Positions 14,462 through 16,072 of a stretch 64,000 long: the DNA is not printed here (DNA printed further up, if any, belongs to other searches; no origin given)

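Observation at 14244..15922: Two-gene AT-rich module with an HEPN-type RNxxxH motif, fused to the front of the flippase gene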

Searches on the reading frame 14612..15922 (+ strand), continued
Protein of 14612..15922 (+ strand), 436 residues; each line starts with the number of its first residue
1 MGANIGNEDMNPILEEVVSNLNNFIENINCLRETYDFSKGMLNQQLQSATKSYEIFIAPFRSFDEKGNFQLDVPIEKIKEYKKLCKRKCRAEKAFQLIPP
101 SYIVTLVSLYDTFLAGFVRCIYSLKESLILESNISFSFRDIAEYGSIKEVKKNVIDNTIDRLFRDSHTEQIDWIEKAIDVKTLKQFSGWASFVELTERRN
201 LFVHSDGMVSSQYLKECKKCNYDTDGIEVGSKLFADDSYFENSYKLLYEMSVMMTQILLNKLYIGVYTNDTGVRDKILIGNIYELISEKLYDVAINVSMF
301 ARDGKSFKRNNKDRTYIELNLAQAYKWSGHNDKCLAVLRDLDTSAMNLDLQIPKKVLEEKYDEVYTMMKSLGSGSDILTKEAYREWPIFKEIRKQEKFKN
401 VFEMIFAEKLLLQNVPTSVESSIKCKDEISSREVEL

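Call 27: search_solved_structures(query=A2, max_evalue=10, show_alignments=3)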
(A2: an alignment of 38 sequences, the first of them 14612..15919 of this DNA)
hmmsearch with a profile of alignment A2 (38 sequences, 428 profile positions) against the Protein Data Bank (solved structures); distinct sequences matched with E-value up to 10: 1.
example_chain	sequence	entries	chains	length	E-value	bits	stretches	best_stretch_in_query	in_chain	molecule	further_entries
3e7n_A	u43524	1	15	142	0.039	16.1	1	10-92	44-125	D-ribose high-affinity transport system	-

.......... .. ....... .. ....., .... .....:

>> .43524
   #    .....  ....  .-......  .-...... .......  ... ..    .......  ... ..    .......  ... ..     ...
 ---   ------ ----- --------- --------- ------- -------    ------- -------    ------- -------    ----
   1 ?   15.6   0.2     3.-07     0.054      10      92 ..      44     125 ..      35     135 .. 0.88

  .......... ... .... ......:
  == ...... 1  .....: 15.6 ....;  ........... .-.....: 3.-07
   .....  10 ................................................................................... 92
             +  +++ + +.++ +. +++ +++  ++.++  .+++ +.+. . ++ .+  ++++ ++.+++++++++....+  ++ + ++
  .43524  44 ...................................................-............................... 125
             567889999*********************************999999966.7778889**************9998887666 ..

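Call 36: find_encoding_contigs(protein=window:14612-15922:+, flank=8000, max_places=6)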
Protein window:14612-15922:+ (436 aa): 1 contig read that carries it; 1 place shown.
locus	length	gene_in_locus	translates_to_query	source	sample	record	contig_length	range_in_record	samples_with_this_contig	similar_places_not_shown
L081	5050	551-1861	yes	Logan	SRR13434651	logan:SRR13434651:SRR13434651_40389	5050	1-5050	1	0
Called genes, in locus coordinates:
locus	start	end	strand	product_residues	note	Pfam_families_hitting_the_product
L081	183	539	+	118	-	-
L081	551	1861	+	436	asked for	-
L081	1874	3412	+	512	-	-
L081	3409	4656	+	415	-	PF00037:Fer4 (faint), PF12838:Fer4_7 (weak), PF13187:Fer4_9 (weak), PF04432:FrhB_FdhB_C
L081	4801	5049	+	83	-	?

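Call 37: find_encoding_contigs(protein=P0002, flank=8000, max_places=4)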
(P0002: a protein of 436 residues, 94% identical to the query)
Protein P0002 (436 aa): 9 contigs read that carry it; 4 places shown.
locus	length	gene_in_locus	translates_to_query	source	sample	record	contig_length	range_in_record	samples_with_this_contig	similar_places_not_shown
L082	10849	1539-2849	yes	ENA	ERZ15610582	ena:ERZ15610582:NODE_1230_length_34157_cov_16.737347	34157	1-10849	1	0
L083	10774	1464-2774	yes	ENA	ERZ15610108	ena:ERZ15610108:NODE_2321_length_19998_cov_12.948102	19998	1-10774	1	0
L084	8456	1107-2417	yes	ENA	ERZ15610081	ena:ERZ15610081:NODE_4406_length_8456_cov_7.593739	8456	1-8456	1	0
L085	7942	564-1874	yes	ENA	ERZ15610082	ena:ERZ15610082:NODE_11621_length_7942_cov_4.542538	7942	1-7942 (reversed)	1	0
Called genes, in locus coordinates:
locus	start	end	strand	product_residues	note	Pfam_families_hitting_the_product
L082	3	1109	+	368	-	?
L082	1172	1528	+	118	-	-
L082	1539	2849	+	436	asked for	-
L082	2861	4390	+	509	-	PF01943:Polysacc_synt, PF01554:MatE (weak)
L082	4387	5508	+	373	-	PF01757:Acyl_transf_3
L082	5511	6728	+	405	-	-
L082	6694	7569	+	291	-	-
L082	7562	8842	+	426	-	PF00534:Glycos_transf_1, PF13692:Glyco_trans_1_4, PF13524:Glyco_trans_1_2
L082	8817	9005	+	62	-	-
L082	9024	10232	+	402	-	PF00534:Glycos_transf_1, PF13692:Glyco_trans_1_4, PF13524:Glyco_trans_1_2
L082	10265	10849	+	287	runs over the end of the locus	PF00535:Glycos_transf_2, PF10111:Glyco_tranf_2_2 (weak), PF13641:Glyco_tranf_2_3 (weak)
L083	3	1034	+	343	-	?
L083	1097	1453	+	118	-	-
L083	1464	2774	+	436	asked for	-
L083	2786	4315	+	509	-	PF01943:Polysacc_synt, PF01554:MatE (weak)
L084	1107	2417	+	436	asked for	-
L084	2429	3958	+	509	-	PF01943:Polysacc_synt, PF01554:MatE (weak)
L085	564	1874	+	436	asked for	-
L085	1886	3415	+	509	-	PF01943:Polysacc_synt, PF01554:MatE (weak)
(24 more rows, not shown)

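Call 38: find_encoding_contigs(protein=P0020, flank=8000, max_places=3)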
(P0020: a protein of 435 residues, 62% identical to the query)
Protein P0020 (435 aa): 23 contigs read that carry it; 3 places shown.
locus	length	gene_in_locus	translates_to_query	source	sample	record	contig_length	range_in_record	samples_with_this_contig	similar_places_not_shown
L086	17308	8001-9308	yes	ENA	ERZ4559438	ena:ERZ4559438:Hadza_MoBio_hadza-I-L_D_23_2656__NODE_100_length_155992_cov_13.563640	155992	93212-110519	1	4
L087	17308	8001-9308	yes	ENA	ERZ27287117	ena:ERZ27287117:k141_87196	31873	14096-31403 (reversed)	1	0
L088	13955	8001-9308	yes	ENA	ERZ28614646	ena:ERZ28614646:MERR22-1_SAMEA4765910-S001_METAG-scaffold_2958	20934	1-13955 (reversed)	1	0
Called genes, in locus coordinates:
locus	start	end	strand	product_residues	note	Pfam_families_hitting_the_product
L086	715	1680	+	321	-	-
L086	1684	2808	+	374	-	PF02463:SMC_N, PF13175:AAA_15, PF13476:AAA_23, PF13555:AAA_29 (weak), PF13304:AAA_21, PF13175:AAA_15, PF12476:DUF3696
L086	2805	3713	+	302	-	-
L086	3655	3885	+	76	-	-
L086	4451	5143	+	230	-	-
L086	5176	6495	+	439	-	PF01210:NAD_Gly3P_dh_N (weak), PF02737:3HCDH_N (weak), PF03721:UDPG_MGDP_dh_N, PF00984:UDPG_MGDP_dh, PF03720:UDPG_MGDP_dh_C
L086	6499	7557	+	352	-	PF04321:RmlD_sub_bind, PF08659:KR (weak), PF01073:3Beta_HSD, PF01370:Epimerase, PF02719:Polysacc_synt_2, PF07993:NAD_binding_4 (faint), PF13460:NAD_binding_10 (faint), PF16363:GDP_Man_Dehyd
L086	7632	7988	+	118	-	-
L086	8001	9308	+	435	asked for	-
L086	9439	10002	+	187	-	PF00132:Hexapep, PF14602:Hexapep_2 (weak)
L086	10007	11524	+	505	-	-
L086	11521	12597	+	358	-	PF13439:Glyco_transf_4, PF20706:GT4-conflict, PF00534:Glycos_transf_1, PF13692:Glyco_trans_1_4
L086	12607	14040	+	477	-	PF14296:O-ag_pol_Wzy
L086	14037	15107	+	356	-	PF13439:Glyco_transf_4, PF20706:GT4-conflict (weak), PF00534:Glycos_transf_1, PF13692:Glyco_trans_1_4, PF13524:Glyco_trans_1_2 (faint)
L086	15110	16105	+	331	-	PF00535:Glycos_transf_2, PF10111:Glyco_tranf_2_2, PF13641:Glyco_tranf_2_3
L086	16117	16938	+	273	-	PF00535:Glycos_transf_2, PF13641:Glyco_tranf_2_3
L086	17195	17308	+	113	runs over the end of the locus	-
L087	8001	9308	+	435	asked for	-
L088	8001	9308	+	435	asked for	-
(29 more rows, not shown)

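Call 39: find_encoding_contigs(protein=P0017, flank=8000, max_places=2)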
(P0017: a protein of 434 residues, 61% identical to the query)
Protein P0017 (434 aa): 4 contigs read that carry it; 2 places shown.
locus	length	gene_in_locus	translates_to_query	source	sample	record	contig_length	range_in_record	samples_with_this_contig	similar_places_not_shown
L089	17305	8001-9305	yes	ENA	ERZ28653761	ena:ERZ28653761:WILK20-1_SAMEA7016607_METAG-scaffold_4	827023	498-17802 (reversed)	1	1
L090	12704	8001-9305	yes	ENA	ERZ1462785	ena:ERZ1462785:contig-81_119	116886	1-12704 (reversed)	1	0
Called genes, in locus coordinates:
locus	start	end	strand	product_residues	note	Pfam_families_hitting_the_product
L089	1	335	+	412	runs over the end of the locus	PF14391:DUF4421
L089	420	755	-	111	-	PF00404:Dockerin_1 (weak)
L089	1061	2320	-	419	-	-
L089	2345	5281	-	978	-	PF02811:PHP, PF02463:SMC_N (faint), PF13175:AAA_15 (faint), PF13304:AAA_21 (weak)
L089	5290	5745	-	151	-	PF13749:HATPase_c_4, PF08220:HTH_DeoR, PF08279:HTH_11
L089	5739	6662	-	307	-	PF04326:SLFN_AlbA_2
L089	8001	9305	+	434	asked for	-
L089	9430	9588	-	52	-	-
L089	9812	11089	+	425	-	PF13289:SIR2_2 (weak)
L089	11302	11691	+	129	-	-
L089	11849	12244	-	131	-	-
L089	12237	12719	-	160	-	PF04542:Sigma70_r2, PF08281:Sigma70_r4_2, PF04545:Sigma70_r4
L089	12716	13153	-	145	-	-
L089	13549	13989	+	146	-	PF04542:Sigma70_r2 (weak), PF14493:HTH_40 (faint), PF08281:Sigma70_r4_2 (weak), PF04545:Sigma70_r4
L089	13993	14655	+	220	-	PF16344:FecR_C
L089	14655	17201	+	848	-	PF13620:CarboxypepD_reg, PF13715:CarbopepD_reg_2, PF00593:TonB_dep_Rec_b-barrel (weak), PF14905:OMP_b-brl_3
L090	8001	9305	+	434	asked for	-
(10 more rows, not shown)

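Call 48: search_dna_similar(query=window:14612-15919:+, collection=phages, mode=protein, max_evalue=0.01, max_rows=20)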
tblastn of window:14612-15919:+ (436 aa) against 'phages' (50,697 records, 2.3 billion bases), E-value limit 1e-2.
No match.

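Call 49: search_dna_similar(query=window:14612-15919:+, collection=plasmids, mode=protein, max_evalue=0.01, max_rows=25)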
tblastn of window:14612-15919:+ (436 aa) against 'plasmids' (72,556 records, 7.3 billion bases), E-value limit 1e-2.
Records with a match: 4; places in all: 4; records where one place covers at least 80% of the query: 3.
Best place of each record, by identity: <60% 4.
By first word of the organism name: Crinalium 2; Nostoc 2.
By predicted mobility (MOB-suite, as given by PLSDB): mobilizable 2; non-mobilizable 1; conjugative 1.
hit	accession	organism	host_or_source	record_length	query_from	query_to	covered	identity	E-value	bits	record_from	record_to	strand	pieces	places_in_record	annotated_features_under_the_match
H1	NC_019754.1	Crinalium epipsammum PCC 9333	-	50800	10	421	94%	33.6%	2e-68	243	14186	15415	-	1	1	hypothetical protein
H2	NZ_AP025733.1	Nostoc cf. commune SO-36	-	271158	10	418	94%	29.4%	3e-54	201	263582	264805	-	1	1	hypothetical protein (x2)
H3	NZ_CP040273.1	Nostoc sp. C052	Blasia pusilla,pure culture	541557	10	418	94%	28.7%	3e-51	193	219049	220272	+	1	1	hypothetical protein (x2)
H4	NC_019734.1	Crinalium epipsammum PCC 9333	-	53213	192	262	16%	39.4%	4e-8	64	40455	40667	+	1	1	hypothetical protein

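Call 50: get_annotated_region(hit=H4, flank=4000)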
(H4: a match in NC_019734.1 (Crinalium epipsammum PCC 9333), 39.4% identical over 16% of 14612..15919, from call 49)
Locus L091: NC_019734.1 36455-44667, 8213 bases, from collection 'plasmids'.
description: Crinalium epipsammum PCC 9333 plasmid pCRI9333.02, complete sequence
organism: Crinalium epipsammum PCC 9333 (NCBI taxid 1173022)
taxonomy: Bacteria; Cyanobacteriota; Cyanophyceae; Gomontiellales; Gomontiellaceae; Crinalium; Crinalium epipsammum; Crinalium epipsammum PCC 9333
host: -; source: -; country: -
typing (MOB-suite, as given by PLSDB): mobilizable; relaxase MOBV
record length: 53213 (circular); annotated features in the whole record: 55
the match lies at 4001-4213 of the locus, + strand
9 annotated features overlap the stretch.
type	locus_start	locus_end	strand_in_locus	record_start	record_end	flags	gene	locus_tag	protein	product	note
CDS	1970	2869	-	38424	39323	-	-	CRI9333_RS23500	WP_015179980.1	tyrosine-type recombinase/integrase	GO:0015074 - DNA integration [Evidence IEA]; GO:0006310 - DNA recombination [Evidence IEA]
CDS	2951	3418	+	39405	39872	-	-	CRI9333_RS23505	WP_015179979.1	helix-turn-helix domain-containing protein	-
CDS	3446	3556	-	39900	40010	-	-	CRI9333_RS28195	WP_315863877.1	Tn3 family transposase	GO:0006313 - DNA transposition [Evidence IEA]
CDS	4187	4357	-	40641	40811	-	-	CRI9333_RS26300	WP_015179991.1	hypothetical protein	-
CDS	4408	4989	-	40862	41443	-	-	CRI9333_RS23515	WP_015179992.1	hypothetical protein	-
CDS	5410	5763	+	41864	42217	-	-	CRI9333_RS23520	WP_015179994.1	type II toxin-antitoxin system RelE/ParE family toxin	-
CDS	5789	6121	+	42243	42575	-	-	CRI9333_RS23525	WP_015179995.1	XRE family transcriptional regulator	-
CDS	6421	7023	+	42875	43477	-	-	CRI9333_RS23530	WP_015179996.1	ParA family protein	-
CDS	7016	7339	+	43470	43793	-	-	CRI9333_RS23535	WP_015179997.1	hypothetical protein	-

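Call 51: get_annotated_region(hit=H1, flank=5000)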
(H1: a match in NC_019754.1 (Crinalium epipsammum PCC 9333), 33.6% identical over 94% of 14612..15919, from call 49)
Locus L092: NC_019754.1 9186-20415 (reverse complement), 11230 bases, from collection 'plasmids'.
description: Crinalium epipsammum PCC 9333 plasmid pCRI9333.03, complete sequence
organism: Crinalium epipsammum PCC 9333 (NCBI taxid 1173022)
taxonomy: Bacteria; Cyanobacteriota; Cyanophyceae; Gomontiellales; Gomontiellaceae; Crinalium; Crinalium epipsammum; Crinalium epipsammum PCC 9333
host: -; source: -; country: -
typing (MOB-suite, as given by PLSDB): mobilizable; relaxase MOBP
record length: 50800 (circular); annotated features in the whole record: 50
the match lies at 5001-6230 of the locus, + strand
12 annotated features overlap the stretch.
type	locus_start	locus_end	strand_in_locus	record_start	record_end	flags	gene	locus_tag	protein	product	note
CDS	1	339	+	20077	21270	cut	-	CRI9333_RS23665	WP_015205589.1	restriction endonuclease subunit S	GO:0006304 - DNA modification [Evidence IEA]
CDS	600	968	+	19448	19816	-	-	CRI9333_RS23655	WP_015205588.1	PilT domain-containing protein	-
CDS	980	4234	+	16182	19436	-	-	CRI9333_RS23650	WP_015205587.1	type I restriction endonuclease subunit R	-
CDS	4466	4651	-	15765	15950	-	-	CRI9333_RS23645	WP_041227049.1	hypothetical protein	-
CDS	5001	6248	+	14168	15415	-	-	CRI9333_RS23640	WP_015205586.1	hypothetical protein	-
CDS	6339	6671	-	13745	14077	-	-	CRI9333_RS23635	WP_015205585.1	hypothetical protein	-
CDS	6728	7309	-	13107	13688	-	-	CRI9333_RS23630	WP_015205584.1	hypothetical protein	-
CDS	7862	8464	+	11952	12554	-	-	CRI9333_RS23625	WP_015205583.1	ParA family protein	-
CDS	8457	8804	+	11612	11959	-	-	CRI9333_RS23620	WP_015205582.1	hypothetical protein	-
CDS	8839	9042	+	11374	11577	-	-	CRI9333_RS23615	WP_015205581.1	hypothetical protein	-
CDS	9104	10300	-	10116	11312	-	-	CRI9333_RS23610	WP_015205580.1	GIY-YIG nuclease family protein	-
CDS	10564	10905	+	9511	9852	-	-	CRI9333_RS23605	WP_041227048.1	HNH endonuclease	-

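Call 54: search_protein_families(library=pfam, alignment_id=A4, max_evalue=0.00001)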
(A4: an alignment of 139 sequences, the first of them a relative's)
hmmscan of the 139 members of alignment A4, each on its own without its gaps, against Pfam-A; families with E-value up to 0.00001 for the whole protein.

A. member 1, L006:5080-5811:+ (244 aa): 1 family
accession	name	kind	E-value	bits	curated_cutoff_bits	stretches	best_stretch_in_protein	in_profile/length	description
PF19775.4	DUF6261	-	4.9e-28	98.4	27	1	69-217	4-151/154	Family of unknown function (DUF6261)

B. families by the number of members that match (of 139 scanned): 141 families (the first 25 are shown)
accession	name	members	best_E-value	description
PF00589.27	Phage_integrase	3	2.4e-35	Phage integrase family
PF01323.26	DSBA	3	1.2e-25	DSBA-like thioredoxin domain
PF13462.12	Thioredoxin_4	3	8.2e-18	Thioredoxin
PF19583.5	ODP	3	4e-11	ODP family beta lactamase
PF00258.30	Flavodoxin_1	2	1.2e-25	Flavodoxin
PF00701.28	DHDPS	2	2.7e-24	Dihydrodipicolinate synthetase family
PF02371.22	Transposase_20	2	7.2e-23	Transposase IS116/IS110/IS902 family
PF01548.23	DEDD_Tnp_IS110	2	4.3e-19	Transposase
PF00903.31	Glyoxalase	2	3.2e-16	Glyoxalase/Bleomycin resistance protein/Dioxygenase superfamily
PF00665.32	rve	2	8.3e-15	Integrase core domain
PF12724.12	Flavodoxin_5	2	1.3e-09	Flavodoxin domain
PF13683.12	rve_3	2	7e-09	Integrase core domain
PF13098.12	Thioredoxin_2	2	1.5e-06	Thioredoxin-like domain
PF10459.15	Peptidase_S46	1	3.1e-223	Peptidase S46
PF00171.27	Aldedh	1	2.2e-171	Aldehyde dehydrogenase family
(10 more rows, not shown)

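Call 77: find_related_loci(query=A2, collection=viral_contigs, flank=5000)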
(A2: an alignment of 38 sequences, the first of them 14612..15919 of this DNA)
Query A2 (436 aa) in viral_contigs; peptide patterns used: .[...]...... (x = any residue, [..] = any of these).
40 stretches matched a pattern; 12 encode a relative of the query (tblastn E <= 1e-3); 12 distinct loci.
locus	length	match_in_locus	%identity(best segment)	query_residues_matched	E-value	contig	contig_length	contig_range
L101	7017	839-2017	32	16-411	2e-66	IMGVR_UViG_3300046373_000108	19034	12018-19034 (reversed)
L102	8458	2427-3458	30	76-421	2e-53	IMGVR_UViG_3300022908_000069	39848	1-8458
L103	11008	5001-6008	34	75-416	3e-52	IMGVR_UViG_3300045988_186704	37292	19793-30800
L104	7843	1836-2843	34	75-416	3e-52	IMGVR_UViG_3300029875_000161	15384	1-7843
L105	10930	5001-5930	32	98-412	2e-48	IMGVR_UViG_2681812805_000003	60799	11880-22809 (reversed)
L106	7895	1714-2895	27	7-412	3e-48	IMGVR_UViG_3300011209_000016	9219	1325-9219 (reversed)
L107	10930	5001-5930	32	98-412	2e-48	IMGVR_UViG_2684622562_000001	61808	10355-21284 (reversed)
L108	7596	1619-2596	30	77-407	8e-47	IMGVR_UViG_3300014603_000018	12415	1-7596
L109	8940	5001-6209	27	16-422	1e-44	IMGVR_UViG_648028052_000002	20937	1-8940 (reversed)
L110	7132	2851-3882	30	64-412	5e-44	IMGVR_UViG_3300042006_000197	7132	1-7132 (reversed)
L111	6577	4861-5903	27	77-420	3e-34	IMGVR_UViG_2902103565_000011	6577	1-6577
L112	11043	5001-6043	27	77-420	7e-34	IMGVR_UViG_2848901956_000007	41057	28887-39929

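Call 78: list_cluster_members(proteins=[P0020, P0028, P0050, P0119, P0037, P0075, P0121])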
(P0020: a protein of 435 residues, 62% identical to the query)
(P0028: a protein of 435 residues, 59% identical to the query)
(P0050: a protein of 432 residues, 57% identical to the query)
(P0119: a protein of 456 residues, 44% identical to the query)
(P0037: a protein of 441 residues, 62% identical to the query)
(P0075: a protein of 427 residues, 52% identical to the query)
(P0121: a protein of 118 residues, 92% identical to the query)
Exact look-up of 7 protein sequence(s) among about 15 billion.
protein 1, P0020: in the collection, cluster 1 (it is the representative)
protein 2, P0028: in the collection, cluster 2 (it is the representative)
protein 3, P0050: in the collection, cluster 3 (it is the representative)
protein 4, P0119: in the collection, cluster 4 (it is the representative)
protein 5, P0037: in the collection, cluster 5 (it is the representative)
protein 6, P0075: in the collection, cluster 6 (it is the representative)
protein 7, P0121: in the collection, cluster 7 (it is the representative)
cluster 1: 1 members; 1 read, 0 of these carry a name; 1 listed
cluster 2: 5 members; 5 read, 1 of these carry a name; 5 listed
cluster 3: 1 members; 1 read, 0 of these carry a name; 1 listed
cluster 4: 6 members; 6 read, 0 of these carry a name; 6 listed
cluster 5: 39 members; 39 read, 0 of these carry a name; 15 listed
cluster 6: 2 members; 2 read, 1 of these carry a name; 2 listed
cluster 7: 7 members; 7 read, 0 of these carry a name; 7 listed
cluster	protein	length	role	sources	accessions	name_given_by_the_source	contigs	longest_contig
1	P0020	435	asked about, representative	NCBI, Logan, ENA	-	-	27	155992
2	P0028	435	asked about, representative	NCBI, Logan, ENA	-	-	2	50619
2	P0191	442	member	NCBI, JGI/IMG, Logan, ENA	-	hypothetical protein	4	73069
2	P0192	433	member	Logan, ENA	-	-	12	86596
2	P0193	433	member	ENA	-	-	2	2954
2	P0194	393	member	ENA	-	-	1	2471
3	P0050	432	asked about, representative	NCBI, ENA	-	-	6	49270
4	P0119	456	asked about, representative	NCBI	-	-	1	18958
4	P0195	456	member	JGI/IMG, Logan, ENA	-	-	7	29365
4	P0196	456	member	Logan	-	-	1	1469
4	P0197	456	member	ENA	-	-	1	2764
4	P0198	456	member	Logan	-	-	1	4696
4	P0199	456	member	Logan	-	-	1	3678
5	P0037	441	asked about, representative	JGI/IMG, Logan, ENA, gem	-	-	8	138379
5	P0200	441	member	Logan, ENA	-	-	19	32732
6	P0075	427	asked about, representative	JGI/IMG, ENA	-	hypothetical protein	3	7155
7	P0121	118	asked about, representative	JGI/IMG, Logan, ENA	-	-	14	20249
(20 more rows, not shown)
